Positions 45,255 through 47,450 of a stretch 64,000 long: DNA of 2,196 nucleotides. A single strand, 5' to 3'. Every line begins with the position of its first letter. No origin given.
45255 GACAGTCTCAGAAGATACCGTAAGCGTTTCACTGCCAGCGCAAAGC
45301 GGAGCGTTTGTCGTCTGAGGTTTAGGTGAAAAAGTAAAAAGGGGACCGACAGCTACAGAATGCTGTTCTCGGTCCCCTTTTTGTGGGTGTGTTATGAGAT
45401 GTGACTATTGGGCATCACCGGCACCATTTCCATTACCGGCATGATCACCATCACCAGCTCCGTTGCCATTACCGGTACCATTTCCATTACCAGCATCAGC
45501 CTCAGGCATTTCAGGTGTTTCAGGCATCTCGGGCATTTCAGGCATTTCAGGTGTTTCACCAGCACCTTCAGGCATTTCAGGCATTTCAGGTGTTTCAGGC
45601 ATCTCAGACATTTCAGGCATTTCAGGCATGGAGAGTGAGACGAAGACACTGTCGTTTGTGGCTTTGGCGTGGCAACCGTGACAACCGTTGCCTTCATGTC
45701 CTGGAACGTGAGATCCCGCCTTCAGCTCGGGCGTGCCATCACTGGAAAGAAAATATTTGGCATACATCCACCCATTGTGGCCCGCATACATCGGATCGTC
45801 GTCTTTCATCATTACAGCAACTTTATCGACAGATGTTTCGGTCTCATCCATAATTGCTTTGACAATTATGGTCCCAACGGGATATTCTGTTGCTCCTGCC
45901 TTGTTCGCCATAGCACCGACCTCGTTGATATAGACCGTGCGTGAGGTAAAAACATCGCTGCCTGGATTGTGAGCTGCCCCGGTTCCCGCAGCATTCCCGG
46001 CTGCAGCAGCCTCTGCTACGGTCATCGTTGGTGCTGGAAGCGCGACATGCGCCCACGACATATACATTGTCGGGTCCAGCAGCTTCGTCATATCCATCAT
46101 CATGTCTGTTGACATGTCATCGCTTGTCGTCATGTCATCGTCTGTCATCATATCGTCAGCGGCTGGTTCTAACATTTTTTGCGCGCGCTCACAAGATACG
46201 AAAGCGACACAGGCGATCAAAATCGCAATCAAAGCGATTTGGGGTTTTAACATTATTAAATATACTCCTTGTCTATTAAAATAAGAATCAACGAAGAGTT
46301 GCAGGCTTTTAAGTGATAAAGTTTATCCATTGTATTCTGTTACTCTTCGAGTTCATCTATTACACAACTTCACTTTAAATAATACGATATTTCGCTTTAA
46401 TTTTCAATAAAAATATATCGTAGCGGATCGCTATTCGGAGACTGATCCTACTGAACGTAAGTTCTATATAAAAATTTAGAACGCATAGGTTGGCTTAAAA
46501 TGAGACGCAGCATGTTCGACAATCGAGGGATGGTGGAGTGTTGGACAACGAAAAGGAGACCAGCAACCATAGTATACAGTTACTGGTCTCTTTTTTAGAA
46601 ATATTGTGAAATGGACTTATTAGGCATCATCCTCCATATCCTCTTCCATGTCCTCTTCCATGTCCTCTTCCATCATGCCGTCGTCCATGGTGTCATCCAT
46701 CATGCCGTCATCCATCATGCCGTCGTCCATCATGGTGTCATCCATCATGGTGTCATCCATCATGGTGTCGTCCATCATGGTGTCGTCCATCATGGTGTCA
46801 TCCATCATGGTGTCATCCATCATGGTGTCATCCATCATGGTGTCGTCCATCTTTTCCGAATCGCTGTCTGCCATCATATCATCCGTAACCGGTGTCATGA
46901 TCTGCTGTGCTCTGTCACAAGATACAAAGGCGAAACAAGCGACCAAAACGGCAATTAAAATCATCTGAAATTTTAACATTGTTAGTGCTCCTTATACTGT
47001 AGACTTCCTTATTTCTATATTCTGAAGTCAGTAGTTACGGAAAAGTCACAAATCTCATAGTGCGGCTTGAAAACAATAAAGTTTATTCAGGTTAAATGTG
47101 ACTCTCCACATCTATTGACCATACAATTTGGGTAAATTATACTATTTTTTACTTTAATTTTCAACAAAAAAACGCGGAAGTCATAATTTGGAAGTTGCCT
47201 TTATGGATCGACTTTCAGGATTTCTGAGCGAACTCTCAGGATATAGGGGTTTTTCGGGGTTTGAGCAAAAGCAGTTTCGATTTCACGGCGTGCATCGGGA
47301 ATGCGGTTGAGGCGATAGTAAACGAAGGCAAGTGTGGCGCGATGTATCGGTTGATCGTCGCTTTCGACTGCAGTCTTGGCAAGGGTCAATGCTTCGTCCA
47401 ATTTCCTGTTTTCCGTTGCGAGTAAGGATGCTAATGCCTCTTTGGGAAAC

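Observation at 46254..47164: Duplicated near-consensus promoters plus homologous ~120-150-nt leaders with a long-range helix around a 13-bp palindrome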

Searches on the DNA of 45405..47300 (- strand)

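Call 17: search_rna_families(source=window, start=46150, end=47300, threshold=evalue, max_evalue=10)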
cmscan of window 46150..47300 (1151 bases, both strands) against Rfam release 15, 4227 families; matches with E-value up to 10: 3.
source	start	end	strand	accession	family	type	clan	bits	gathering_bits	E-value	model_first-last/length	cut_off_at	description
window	47084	47163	+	RF00535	snoMe28S-Am982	Gene; snRNA; snoRNA; CD-box;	CL00054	17.4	49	7.6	1-80/80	no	Small nucleolar RNA Me28S-Am982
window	46552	46594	-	RF03659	MIR2871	Gene; miRNA;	-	15.8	99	9.7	1-118/118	no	MIR2871 microRNA precursor family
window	46231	46254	+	RF02129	GNAS-AS1_3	Gene; lncRNA;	-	15.7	42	0.89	1-38/38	no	GNAS antisense RNA 1 conserved region 3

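Call 18: search_rna_families(sources=[L001, L003, L005, L007, L008, L012, L018, L019, L026, L027, L028, L039, L014, L015, L022, L024, L057, L038, L050, L040], threshold=gathering)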
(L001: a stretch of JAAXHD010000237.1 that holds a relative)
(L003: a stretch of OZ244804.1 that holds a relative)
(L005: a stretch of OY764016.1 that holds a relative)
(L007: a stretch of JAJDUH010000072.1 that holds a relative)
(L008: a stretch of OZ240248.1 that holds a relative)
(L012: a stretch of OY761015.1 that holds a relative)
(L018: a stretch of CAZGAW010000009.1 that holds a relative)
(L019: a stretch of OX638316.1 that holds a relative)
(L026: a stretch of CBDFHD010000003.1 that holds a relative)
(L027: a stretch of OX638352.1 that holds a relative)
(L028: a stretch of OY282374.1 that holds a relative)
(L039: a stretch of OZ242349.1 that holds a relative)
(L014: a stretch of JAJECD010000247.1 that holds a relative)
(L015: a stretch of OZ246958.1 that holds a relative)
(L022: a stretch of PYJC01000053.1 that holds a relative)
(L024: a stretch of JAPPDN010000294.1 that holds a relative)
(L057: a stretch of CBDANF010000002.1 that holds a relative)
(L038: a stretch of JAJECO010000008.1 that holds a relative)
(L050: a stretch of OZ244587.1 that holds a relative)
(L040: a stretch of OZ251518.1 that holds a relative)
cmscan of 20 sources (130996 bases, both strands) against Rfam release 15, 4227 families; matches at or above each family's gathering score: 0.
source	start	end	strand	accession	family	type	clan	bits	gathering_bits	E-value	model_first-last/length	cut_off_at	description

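Call 34: build_rna_model(alignment_id=A5, structure=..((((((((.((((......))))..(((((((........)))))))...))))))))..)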
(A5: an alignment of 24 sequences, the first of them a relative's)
Model R1 built from alignment A5 (24 sequences, 62 columns); structure: as given.
model positions 62; base pairs 19; branch points 1; effective number of sequences 5.22; information 0.902 bits per position. Calibrated on 0.2 Mb of random sequence (short: E-values are rough).
structure used (alignment columns):
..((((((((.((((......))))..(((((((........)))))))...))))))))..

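Call 35: search_with_rna_model(model_id=R1, sources=[window, L001, L002, L003, L004, L005, L006, L007, L008, L009, L010, L011, L012, L013, L014, L015, L016, L017, L018, L019, L020, L021, L022, L023, L024, L025, L026, L027, L028, L029, L030, L031, L032, L033, L034, L035, L036, L037, L038, L039, L040, L041, L042, L043, L044, L045, L046, L047, L048, L049, L050, L051, L052, L053, L054, L055, L056, L057, L058], max_evalue=1, make_alignment=true)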
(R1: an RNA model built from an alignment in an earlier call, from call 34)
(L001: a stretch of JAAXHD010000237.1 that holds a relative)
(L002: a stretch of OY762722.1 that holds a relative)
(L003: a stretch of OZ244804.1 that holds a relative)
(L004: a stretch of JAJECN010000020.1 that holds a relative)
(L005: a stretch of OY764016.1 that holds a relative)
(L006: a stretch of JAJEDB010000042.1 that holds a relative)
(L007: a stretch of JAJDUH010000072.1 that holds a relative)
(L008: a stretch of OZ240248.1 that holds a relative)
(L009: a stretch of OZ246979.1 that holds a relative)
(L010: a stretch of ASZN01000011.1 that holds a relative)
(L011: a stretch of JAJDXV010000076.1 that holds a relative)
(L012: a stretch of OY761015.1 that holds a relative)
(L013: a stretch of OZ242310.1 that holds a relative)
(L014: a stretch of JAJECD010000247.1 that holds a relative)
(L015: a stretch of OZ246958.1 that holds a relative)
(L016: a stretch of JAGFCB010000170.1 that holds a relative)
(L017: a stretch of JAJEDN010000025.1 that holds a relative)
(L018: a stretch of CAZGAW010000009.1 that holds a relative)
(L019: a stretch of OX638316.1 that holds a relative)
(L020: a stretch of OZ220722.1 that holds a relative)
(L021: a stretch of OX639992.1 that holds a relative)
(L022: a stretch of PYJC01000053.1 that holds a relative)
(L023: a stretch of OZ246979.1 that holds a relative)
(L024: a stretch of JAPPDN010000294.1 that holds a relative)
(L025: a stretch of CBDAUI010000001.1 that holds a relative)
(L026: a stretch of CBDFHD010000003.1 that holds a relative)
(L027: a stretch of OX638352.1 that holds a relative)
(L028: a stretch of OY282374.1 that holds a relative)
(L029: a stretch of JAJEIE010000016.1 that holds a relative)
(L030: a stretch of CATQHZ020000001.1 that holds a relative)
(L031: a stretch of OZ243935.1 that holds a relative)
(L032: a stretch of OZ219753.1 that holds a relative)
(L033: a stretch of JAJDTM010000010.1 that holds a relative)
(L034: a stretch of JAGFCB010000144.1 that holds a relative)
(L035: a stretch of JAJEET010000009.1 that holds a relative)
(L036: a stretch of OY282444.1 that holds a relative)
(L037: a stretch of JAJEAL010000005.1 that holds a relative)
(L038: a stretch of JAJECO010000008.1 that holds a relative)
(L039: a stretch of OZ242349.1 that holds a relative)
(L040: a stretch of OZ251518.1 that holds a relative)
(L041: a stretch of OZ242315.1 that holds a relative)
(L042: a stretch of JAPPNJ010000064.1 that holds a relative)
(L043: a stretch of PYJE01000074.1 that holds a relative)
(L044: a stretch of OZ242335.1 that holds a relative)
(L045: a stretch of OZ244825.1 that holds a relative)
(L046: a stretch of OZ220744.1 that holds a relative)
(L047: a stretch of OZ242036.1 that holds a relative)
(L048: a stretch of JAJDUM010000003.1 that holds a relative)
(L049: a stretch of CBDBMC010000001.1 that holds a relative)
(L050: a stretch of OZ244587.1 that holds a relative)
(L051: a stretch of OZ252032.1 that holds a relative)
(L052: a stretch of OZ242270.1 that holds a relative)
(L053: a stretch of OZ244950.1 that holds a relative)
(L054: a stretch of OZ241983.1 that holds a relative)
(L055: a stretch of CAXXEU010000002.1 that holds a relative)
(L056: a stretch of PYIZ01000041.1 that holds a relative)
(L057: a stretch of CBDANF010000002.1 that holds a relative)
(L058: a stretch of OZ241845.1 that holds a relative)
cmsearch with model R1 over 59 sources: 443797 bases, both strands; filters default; matches with E-value up to 1: 41.
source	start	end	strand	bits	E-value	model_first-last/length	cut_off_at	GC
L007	2896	2957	+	87.1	1e-19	1-62/62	no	0.47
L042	3503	3564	+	86.2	1.8e-19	1-62/62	no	0.45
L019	2900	2961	+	85.3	3.1e-19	1-62/62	no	0.48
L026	2905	2966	+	85.2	3.2e-19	1-62/62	no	0.5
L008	2903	2964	+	84.9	3.8e-19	1-62/62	no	0.44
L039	2908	2969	+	81.7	2.6e-18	1-62/62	no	0.4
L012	2905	2966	+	81.4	3.2e-18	1-62/62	no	0.42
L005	2905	2966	+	79.4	1.1e-17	1-62/62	no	0.53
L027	2893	2954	+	78.2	2.2e-17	1-62/62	no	0.47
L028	2888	2949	+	75.9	9.5e-17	1-62/62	no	0.5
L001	2904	2965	+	74.8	1.8e-16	1-62/62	no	0.45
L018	2908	2969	+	74.1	2.7e-16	1-62/62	no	0.48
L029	2898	2959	+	73.8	3.3e-16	1-62/62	no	0.44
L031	2888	2949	+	71.6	1.3e-15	1-62/62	no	0.48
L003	2904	2964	+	69.9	3.5e-15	1-62/62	no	0.48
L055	2891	2952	+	69.7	4e-15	1-62/62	no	0.5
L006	246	307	+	67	2e-14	1-62/62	no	0.5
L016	2907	2967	+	67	2.1e-14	1-62/62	no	0.43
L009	2907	2967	+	66.9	2.2e-14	1-62/62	no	0.41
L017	2906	2966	+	66.3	3.2e-14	1-62/62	no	0.44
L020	2906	2966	+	66.3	3.2e-14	1-62/62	no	0.44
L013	2897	2958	+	66.2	3.5e-14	1-62/62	no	0.44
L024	2905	2965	+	65.8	4.4e-14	1-62/62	no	0.41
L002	2609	2671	+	64.5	9.6e-14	1-62/62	no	0.48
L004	2649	2709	+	53.7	7.1e-11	1-62/62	no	0.44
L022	2904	2963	+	52.5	1.5e-10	1-62/62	no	0.43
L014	2698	2760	+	45.1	1.3e-08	1-62/62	no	0.44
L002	1693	1748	+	27.6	0.00058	1-62/62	no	0.39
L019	2204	2278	+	26.8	0.00091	1-62/62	no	0.41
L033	2904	2966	+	24.9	0.003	1-62/62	no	0.41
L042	2888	2962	+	24.7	0.0033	1-62/62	no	0.47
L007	2241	2278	+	21.5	0.023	12-49/62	no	0.47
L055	2260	2283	+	21.4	0.025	26-49/62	no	0.33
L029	1872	1895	+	21.4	0.025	26-49/62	no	0.33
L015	2884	2957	+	20.1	0.055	1-62/62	no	0.45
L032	2892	2964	+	19.5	0.082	1-62/62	no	0.38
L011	2913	2965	+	17.4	0.28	1-62/62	no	0.47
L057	2894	2965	+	16.5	0.49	1-62/62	no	0.36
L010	2906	2959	+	16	0.69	1-62/62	no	0.48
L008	2211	2234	+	15.9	0.71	26-49/62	no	0.38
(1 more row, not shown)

Alignment A6: 41 matches aligned to the model, 126 columns, each read 5' to 3' on its own strand. Consensus structure (alignment columns), stored with it:
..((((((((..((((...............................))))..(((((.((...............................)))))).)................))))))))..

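Call 38: search_rna_families(source=L042, start=2780, end=3640, threshold=evalue, max_evalue=10)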
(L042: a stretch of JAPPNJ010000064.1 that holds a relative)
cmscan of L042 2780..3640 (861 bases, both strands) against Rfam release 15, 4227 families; matches with E-value up to 10: 4.
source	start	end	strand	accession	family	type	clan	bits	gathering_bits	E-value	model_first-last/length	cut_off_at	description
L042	3011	3067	+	RF00085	SNORD28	Gene; snRNA; snoRNA; CD-box;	-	20.3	50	1.7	1-75/75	no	Small nucleolar RNA SNORD28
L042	3020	3039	-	RF01335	CRISPR-DR22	Gene; CRISPR;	-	14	50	6.6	1-36/36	no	CRISPR RNA direct repeat element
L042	3384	3428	-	RF04280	mir-890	Gene; miRNA;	CL00136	14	56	9.7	15-59/74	no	mir-890 microRNA precursor family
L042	2965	2996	-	RF02914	DUF805b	Cis-reg;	CL00115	11.5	35.6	4.4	1-35/35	no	DUF805b RNA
